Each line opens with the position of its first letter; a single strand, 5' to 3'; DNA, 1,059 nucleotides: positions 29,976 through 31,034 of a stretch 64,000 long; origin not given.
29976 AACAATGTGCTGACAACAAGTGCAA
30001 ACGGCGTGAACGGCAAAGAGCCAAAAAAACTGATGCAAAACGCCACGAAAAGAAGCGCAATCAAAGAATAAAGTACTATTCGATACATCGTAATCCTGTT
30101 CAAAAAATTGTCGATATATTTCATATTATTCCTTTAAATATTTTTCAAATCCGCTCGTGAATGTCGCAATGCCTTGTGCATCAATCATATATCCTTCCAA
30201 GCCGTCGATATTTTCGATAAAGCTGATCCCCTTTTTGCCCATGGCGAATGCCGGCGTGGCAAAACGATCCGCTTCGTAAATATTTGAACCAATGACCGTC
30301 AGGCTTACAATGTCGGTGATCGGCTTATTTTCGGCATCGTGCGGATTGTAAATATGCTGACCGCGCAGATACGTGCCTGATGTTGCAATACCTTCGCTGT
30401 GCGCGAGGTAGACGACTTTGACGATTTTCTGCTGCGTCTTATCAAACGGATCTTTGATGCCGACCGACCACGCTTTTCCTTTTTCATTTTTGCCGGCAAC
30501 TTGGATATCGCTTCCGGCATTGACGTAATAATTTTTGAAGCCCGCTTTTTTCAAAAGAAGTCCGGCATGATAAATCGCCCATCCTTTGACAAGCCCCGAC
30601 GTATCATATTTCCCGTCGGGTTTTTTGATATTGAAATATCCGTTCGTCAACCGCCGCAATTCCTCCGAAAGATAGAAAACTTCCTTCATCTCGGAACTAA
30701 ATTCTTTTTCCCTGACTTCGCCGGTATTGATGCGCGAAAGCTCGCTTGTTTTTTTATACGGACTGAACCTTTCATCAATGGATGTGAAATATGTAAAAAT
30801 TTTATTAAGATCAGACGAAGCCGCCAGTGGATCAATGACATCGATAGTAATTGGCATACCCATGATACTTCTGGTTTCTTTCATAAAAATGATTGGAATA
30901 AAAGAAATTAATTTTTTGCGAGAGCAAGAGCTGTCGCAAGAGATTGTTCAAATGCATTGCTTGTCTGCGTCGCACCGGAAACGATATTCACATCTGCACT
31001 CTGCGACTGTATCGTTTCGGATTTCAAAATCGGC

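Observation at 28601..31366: Three-gene flavinylation operon (FMN-binding protein, ApbE flavin transferase, membrane FAD/NAD reductase): candidate extracytoplasmic electron-transfer module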

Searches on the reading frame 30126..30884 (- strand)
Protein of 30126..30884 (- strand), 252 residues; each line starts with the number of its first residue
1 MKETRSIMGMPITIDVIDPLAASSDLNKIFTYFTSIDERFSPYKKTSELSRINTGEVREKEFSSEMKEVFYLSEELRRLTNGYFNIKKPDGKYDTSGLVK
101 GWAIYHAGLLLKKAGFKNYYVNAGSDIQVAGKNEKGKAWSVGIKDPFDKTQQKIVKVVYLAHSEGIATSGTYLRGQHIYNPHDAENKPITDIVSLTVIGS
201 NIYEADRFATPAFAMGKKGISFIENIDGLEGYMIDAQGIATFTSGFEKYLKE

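Call 3: search_protein_families(library=pfam, proteins=[window:30126-30884:-], max_evalue=0.01)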
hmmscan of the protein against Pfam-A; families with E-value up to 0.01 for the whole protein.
window:30126-30884:- (252 aa): 1 family
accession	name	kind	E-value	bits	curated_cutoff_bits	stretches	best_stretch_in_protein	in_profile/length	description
PF02424.20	ApbE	-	1.1e-37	130.4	25.6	2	89-231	121-264/266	ApbE family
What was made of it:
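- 30126..30884 (-): Short ApbE-family FAD:protein FMN transferase with no signal peptide (252 aa, or 245 aa from Met8). Pfam PF02424, 130 bits (call 3).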

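Call 4: search_protein_families(library=ncbifam, proteins=[window:30126-30884:-], max_evalue=0.01)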
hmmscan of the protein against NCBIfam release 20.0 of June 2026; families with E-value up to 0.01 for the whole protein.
window:30126-30884:- (252 aa): 2 families
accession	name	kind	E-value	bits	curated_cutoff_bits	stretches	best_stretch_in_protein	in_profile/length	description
NF007774.0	PRK10461.1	equivalog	1.3e-18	67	498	1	83-238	171-331/351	FAD:protein FMN transferase ApbE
NF003322.0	PRK04334.1-2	equivalog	0.0022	17.1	290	1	110-172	109-170/295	hypothetical protein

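Call 32: search_solved_structures(query=window:30126-30884:-, max_evalue=0.001, show_alignments=2)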
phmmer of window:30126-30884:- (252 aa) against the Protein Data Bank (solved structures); distinct sequences matched with E-value up to 0.001: 9.
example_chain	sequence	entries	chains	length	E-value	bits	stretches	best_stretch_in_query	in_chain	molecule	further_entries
4xgw_A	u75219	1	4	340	7.5e-17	65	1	83-240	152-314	FAD:protein FMN transferase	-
2o18_A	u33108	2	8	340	2.7e-16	63.2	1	83-240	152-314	Thiamine biosynthesis lipoprotein apbE | FAD:protein FMN transferase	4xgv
4xgx_A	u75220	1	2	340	4.5e-15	59.2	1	83-240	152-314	FAD:protein FMN transferase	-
3pnd_A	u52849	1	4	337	5.8e-14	55.5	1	84-242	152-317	Thiamine biosynthesis lipoprotein ApbE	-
6nxi_A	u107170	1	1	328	2.3e-13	53.5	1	89-222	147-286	FAD:protein FMN transferase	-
6nxj_A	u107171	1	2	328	1.8e-12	50.7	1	89-222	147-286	FAD:protein FMN transferase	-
7esa_A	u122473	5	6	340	8e-10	42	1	88-246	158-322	FAD:protein FMN transferase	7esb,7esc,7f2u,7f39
5mgy_H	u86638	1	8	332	1.2e-07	34.8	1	94-246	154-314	FAD:protein FMN transferase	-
1vrm_A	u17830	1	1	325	1.5e-07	34.5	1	89-218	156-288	hypothetical protein TM1553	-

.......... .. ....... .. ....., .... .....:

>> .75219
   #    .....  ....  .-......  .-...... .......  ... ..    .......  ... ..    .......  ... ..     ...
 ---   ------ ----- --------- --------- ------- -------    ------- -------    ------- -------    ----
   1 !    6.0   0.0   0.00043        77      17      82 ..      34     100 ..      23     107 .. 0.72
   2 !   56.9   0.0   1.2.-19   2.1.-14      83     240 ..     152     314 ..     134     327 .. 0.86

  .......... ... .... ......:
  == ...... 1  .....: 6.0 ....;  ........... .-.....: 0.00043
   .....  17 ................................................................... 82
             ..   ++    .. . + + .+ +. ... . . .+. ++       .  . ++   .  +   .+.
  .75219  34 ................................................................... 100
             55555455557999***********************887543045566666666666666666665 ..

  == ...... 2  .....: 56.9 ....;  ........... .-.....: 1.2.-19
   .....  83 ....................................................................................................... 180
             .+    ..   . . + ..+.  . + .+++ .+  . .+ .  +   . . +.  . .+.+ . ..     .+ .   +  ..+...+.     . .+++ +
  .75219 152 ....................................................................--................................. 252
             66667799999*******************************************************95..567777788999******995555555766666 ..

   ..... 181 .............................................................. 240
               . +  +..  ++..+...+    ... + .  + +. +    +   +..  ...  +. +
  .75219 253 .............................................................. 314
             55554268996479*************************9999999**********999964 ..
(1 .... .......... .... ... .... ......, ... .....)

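Call 55: find_homologous_proteins(query=window:30126-30884:-, max_evalue=0.001)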
Query window:30126-30884:- (252 aa): 6882 proteins with E <= 0.001 among 7300 candidates; the best 120 are listed.
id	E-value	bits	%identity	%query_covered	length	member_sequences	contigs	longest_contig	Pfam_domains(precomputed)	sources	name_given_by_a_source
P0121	3.7e-159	546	100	97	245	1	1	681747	PF02424.21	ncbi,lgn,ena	-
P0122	1.2e-144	498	87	100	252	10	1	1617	PF02424.21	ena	-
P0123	2.1e-131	455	79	100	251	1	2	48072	PF02424.21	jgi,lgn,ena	-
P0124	3.0e-128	445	79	100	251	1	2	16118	PF02424.21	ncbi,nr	ncbi:MAG: FAD:protein FMN transferase [Patescibacteria group bacterium]|nr:FAD:protein FMN transfera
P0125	5.4e-124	431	76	97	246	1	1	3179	PF02424.21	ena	-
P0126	5.1e-123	427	76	97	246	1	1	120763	PF02424.21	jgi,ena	-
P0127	4.2e-116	405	71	100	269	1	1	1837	PF02424.21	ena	-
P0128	2.4e-112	392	69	99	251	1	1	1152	PF02424.21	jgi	jgi:thiamine biosynthesis lipoprotein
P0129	1.4e-111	390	71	97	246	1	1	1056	PF02424.21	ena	-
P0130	1.3e-110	387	67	99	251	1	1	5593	PF02424.21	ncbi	-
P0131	4.1e-105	369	67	99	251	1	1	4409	PF02424.21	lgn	-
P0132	9.7e-105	368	67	96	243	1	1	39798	PF02424.21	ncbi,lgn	-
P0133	7.7e-104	365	68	97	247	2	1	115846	PF02424.21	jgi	jgi:thiamine biosynthesis lipoprotein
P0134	3.3e-102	359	65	99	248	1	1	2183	PF02424.21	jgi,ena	-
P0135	5.4e-102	359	62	97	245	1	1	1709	PF02424.21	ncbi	-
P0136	1.4e-101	357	64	99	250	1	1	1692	PF02424.21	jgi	jgi:FAD:protein FMN transferase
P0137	3.5e-101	356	65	97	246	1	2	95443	PF02424.21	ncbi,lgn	-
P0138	1.7e-100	354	63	97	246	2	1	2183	PF02424.21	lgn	-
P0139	3.9e-100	352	64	96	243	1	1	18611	PF02424.21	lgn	-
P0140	5.4e-100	352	66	96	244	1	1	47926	PF02424.21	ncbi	-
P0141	3.6e-98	346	63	99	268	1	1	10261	PF02424.21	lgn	-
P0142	3.7e-98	346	63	96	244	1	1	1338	PF02424.21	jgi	jgi:thiamine biosynthesis lipoprotein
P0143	4.5e-98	346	62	100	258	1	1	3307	PF02424.21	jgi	jgi:FAD:protein FMN transferase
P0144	7.4e-98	345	65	100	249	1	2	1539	PF02424.21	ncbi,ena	-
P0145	2.3e-97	343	62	99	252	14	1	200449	PF02424.21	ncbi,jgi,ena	jgi:FAD:protein FMN transferase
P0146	2.7e-97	343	61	99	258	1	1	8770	PF02424.21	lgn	-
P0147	1.0e-96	341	61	99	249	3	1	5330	PF02424.21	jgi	jgi:thiamine biosynthesis lipoprotein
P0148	1.1e-95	338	62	99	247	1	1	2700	PF02424.21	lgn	-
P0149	1.2e-95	338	61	97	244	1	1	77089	PF02424.21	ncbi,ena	-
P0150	1.2e-95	338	62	99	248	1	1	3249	PF02424.21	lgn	-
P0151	1.2e-95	338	62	97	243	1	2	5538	PF02424.21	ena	-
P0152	1.6e-95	337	61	99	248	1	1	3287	PF02424.21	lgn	-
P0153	2.9e-95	337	61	99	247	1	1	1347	PF02424.21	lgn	-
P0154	3.4e-95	336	61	99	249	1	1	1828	PF02424.21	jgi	jgi:thiamine biosynthesis lipoprotein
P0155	4.0e-95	336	62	99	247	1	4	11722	PF02424.21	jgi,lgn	-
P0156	4.1e-95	336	64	99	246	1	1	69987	PF02424.21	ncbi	-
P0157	4.8e-95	336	62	97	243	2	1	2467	PF02424.21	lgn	-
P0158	5.4e-95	336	62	98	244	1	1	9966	PF02424.21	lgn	-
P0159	7.4e-95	335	60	100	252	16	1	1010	PF02424.21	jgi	jgi:thiamine biosynthesis lipoprotein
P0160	9.5e-95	335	61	99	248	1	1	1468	PF02424.21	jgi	jgi:thiamine biosynthesis lipoprotein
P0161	9.9e-95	335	62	100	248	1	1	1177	PF02424.21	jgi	jgi:thiamine biosynthesis lipoprotein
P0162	1.1e-94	335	62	99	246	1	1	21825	PF02424.21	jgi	jgi:FAD:protein FMN transferase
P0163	1.1e-94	335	62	100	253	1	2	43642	PF02424.21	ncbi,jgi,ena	jgi:thiamine biosynthesis lipoprotein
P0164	1.6e-94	334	62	100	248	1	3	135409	PF02424.21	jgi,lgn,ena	jgi:thiamine biosynthesis lipoprotein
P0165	1.9e-94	334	59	99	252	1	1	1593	PF02424.21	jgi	jgi:thiamine biosynthesis lipoprotein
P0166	2.9e-94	333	63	99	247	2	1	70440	PF02424.21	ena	-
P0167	3.0e-94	333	60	99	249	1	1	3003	PF02424.21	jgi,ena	jgi:thiamine biosynthesis lipoprotein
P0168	4.2e-94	333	60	99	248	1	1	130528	PF02424.21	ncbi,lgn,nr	ncbi:MAG TPA: FAD:protein FMN transferase [Candidatus Udaeobacter sp.]|nr:FAD:protein FMN transferas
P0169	4.4e-94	333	60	100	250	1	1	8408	PF02424.21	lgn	-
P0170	4.8e-94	333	65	99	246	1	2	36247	PF02424.21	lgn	-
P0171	5.1e-94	332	61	100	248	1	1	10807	PF02424.21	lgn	-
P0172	6.6e-94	332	61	99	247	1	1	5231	PF02424.21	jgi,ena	jgi:thiamine biosynthesis lipoprotein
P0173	7.3e-94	332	64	95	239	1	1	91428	PF02424.21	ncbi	ncbi:MAG: FAD:protein FMN transferase [Candidatus Doudnabacteria bacterium]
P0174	8.6e-94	332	61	99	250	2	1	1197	PF02424.21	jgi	jgi:FAD:protein FMN transferase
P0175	8.7e-94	332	61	99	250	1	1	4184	PF02424.21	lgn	-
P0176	9.1e-94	332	60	100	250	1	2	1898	PF02424.21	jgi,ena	-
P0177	9.2e-94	332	61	100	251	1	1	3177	PF02424.21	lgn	-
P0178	9.2e-94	332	63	99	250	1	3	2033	PF02424.21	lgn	-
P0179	1.3e-93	331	60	99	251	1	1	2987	PF02424.21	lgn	-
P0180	1.4e-93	331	60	99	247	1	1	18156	PF02424.21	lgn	-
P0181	1.4e-93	331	59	99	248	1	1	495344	PF02424.21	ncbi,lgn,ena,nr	ncbi:MAG: ApbE family lipoprotein [Parcubacteria group bacterium Gr01-1014_13]|nr:MAG: ApbE family l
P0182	2.1e-93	330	60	96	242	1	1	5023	PF02424.21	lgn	-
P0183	2.2e-93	330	60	100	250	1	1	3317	PF02424.21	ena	-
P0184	2.8e-93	330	60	99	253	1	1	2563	PF02424.21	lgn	-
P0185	3.9e-93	330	60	100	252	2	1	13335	PF02424.21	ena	-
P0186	4.0e-93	330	60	99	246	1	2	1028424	PF02424.21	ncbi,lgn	-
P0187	4.3e-93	329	58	99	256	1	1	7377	PF02424.21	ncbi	-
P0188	5.7e-93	329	61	97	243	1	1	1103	PF02424.21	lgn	-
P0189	6.0e-93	329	58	100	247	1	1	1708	PF02424.21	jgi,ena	-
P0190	6.7e-93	329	61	99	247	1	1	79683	PF02424.21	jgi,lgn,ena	-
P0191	7.0e-93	329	60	96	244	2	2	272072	PF02424.21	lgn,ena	-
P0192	7.7e-93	329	61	99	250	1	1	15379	PF02424.21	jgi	jgi:FAD:protein FMN transferase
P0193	8.5e-93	328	60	99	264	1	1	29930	PF02424.21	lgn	-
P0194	8.5e-93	328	61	97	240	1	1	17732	PF02424.21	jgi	jgi:thiamine biosynthesis lipoprotein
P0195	8.8e-93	328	59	99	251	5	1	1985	PF02424.21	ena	-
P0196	9.3e-93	328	62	97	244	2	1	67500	PF02424.21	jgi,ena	-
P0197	1.1e-92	328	59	99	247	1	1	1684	PF02424.21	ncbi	-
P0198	1.1e-92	328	59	100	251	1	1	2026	PF02424.21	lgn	-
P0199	1.1e-92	328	64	99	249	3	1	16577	PF02424.21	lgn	-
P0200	1.4e-92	328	60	99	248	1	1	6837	PF02424.21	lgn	-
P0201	1.8e-92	327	60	99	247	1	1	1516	PF02424.21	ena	-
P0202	1.9e-92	327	59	99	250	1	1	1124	PF02424.21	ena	-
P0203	2.0e-92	327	57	99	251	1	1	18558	PF02424.21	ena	-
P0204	2.2e-92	327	64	96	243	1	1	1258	PF02424.21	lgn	-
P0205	2.3e-92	327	59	100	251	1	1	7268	PF02424.21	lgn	-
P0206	2.4e-92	327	59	100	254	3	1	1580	PF02424.21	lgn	-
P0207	2.5e-92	327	60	100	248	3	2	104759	PF02424.21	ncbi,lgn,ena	-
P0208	3.0e-92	327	62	96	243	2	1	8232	PF02424.21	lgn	-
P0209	3.2e-92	327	63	95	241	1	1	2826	PF02424.21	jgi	jgi:thiamine biosynthesis lipoprotein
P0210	3.4e-92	326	63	99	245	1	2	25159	PF02424.21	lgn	-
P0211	3.8e-92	326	59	99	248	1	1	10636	PF02424.21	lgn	-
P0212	4.1e-92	326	59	100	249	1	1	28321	PF02424.21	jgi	-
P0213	4.5e-92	326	58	99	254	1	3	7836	PF02424.21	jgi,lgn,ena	-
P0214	4.7e-92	326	58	100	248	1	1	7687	PF02424.21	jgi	jgi:FAD:protein FMN transferase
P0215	4.9e-92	326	58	100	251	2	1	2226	PF02424.21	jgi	jgi:thiamine biosynthesis lipoprotein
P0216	5.1e-92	326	62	96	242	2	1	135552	PF02424.21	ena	-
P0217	5.8e-92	326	60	97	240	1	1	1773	PF02424.21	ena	-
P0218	5.9e-92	326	60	99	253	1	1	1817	PF02424.21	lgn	-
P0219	6.1e-92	326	61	98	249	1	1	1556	PF02424.21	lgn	-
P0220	6.6e-92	326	59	100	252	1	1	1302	PF02424.21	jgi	jgi:FAD:protein FMN transferase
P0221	7.7e-92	325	58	99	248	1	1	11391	PF02424.21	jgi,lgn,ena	-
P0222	8.0e-92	325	59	99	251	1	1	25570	PF02424.21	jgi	jgi:thiamine biosynthesis lipoprotein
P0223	8.3e-92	325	60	99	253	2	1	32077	PF02424.21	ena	-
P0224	8.5e-92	325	62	99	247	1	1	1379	PF02424.21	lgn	-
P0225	1.1e-91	325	58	99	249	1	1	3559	PF02424.21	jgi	jgi:FAD:protein FMN transferase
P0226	1.1e-91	325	59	100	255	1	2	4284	PF02424.21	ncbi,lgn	-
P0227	1.3e-91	325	58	100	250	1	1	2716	PF02424.21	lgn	-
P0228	1.4e-91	324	62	97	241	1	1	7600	PF02424.21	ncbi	-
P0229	1.4e-91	324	59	100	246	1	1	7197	PF02424.21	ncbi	-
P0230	1.5e-91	324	61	99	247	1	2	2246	PF02424.21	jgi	jgi:thiamine biosynthesis lipoprotein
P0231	1.6e-91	324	61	97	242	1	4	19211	PF02424.21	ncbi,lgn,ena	-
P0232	1.6e-91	324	57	100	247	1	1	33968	PF02424.21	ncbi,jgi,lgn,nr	ncbi:MAG TPA: FAD:protein FMN transferase [Candidatus Paceibacterota bacterium]|jgi:thiamine biosynt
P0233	1.8e-91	324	59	100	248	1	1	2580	PF02424.21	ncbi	-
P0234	1.8e-91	324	60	99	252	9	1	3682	PF02424.21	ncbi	ncbi:MAG: FAD:protein FMN transferase [Candidatus Humimicrobiaceae bacterium]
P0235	1.8e-91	324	61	97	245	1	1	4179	PF02424.21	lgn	-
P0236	1.9e-91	324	60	100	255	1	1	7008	PF02424.21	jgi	jgi:FAD:protein FMN transferase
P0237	1.9e-91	324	60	100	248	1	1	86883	PF02424.21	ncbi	-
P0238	1.9e-91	324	59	99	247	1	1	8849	PF02424.21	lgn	-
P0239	2.2e-91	324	61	96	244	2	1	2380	PF02424.21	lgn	-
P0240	2.3e-91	324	60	99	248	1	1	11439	PF02424.21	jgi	jgi:FAD:protein FMN transferase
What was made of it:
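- On ApbE FAD:protein FMN transferase: The best 120 homologues are 239-269 aa (call 55).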

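Call 56: find_encoding_contigs(protein=P0121, flank=10000, max_places=2)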
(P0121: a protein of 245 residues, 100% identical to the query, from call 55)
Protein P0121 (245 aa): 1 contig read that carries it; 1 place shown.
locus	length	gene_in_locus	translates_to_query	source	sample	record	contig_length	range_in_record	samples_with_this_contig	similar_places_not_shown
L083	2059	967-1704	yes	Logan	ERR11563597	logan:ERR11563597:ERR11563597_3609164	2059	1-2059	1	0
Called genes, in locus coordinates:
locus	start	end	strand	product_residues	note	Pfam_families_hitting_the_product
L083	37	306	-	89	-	-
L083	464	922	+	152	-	PF04205:FMN_bind (weak)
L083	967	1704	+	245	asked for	PF02424:ApbE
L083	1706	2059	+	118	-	?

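Call 59: list_cluster_members(proteins=[P0121, P0001])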
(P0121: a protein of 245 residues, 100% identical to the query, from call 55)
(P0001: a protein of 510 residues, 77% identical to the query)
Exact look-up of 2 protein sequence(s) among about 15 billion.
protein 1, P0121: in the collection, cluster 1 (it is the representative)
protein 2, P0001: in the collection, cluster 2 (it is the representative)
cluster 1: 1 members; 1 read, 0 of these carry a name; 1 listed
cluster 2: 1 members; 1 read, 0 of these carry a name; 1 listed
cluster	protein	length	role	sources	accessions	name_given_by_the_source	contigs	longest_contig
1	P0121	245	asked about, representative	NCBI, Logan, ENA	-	-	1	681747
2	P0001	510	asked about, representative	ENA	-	-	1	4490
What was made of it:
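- Tried and rejected: The ApbE look-up returned only a 2-kb Logan contig, not the 681-kb contig (call 56), and the cluster members carry no names (call 59).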

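Call 67: predict_structure(alignment_id=A3)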
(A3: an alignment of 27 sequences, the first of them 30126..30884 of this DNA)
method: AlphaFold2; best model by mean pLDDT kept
length: 252 residues; sequences in the alignment: 27
mean_pLDDT: 93.1   pTM: 0.89
mean pLDDT of the five models: 93.1, 92.5, 92.4, 91.4, 90.5
residues with pLDDT >= 90: 211; 70-90: 34; 50-70: 6; < 50: 1
segments of 3 or more residues with pLDDT < 50: none
pLDDT, mean of each block of 10 residues (from residue 1): 94 97 97 97 94 96 96 95 90 91 97 97 94 96 92 94 92 62 85 95 96 94 97 96 96 84
secondary structure, 60 per line:
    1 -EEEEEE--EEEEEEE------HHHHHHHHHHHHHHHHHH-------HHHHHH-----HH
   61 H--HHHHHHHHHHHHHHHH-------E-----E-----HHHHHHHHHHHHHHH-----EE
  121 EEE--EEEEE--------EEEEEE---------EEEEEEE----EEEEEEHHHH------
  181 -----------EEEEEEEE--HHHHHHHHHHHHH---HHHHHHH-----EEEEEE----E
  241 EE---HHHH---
elements in order: E2-7 E10-16 H23-40 H48-53 H64-79 H99-113 E119-123 E126-130 E139-144 E154-160 E165-170 H171-174 E192-199 H202-214 H218-224 E230-235 E240-242 H246-249
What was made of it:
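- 30126..30884 (-): AF2 pLDDT 93 (call 67).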

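Call 69: fold_search(model_id=the predicted structure, library=pdb)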
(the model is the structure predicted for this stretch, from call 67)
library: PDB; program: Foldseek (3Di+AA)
matches with E <= 10: 199; with E <= 0.001: 41
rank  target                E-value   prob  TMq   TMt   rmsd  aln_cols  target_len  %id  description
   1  7esb                  6.2e-19  1.00  0.83  0.67   5.0       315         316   19  FmnB complexed with ATP (released 2021-11-03)
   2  7esa                  4.1e-18  1.00  0.83  0.66   5.1       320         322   19  the complex structure of flavin transferase FmnB complexed with FAD (released 2021-11-03)
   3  6nxi                  4.1e-18  1.00  0.82  0.68   4.5       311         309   23  Flavin Transferase ApbE from Vibrio cholerae (released 2019-03-13)
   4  7f2u_B                5.3e-18  1.00  0.83  0.66   4.5       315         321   19  FmnB complexed with ADP (released 2021-11-03)
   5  7esc                  1.1e-17  1.00  0.86  0.68   3.7       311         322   20  FmnB complexed with AMP (released 2021-11-03)
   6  6nxj_B                3.3e-17  1.00  0.83  0.72   2.7       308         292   23  Flavin Transferase ApbE from Vibrio cholerae, H257G mutant (released 2019-03-13)
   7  1vrm                  3.6e-17  1.00  0.84  0.69   4.8       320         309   20  Crystal structure of the apbe protein (tm1553) from thermotoga maritima msb8 at 1.58 A resolution (released 2005-03-22)
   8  6nxj_A                8.7e-17  1.00  0.81  0.68   4.3       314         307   23  Flavin Transferase ApbE from Vibrio cholerae, H257G mutant (released 2019-03-13)
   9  4ig1                  3.1e-16  1.00  0.86  0.67   4.0       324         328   17  Crystal structure of Treponema pallidum TP0796 Flavin trafficking protein, Mg(II)-AMP product bound form (released 2013-02-27)
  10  5mgy_A                3.3e-16  1.00  0.80  0.67   4.4       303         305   17  Crystal structure of Pseudomonas stutzeri flavinyl transferase ApbE, apo form (released 2016-12-14)
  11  4ifw                  5.1e-16  1.00  0.85  0.66   4.1       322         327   17  Crystal structure of Treponema pallidum TP0796 Flavin trafficking protein, ADP inhibited form (released 2013-02-27)
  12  5mgy_C                6.6e-16  1.00  0.80  0.66   4.0       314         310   18  Crystal structure of Pseudomonas stutzeri flavinyl transferase ApbE, apo form (released 2016-12-14)
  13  5mgy_G                7.0e-16  1.00  0.79  0.67   3.6       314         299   18  Crystal structure of Pseudomonas stutzeri flavinyl transferase ApbE, apo form (released 2016-12-14)
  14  5mgy_B                7.0e-16  1.00  0.78  0.65   5.1       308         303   18  Crystal structure of Pseudomonas stutzeri flavinyl transferase ApbE, apo form (released 2016-12-14)
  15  5mgy_E                7.5e-16  1.00  0.79  0.64   4.3       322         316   17  Crystal structure of Pseudomonas stutzeri flavinyl transferase ApbE, apo form (released 2016-12-14)
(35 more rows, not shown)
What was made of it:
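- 30126..30884 (-): Foldseek TM-score 0.78-0.88 (normalised to the query) to every solved ApbE/Ftp/FmnB (call 69).
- On ApbE FAD:protein FMN transferase: Foldseek TM-score 0.78-0.88 normalised to the query (call 69).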
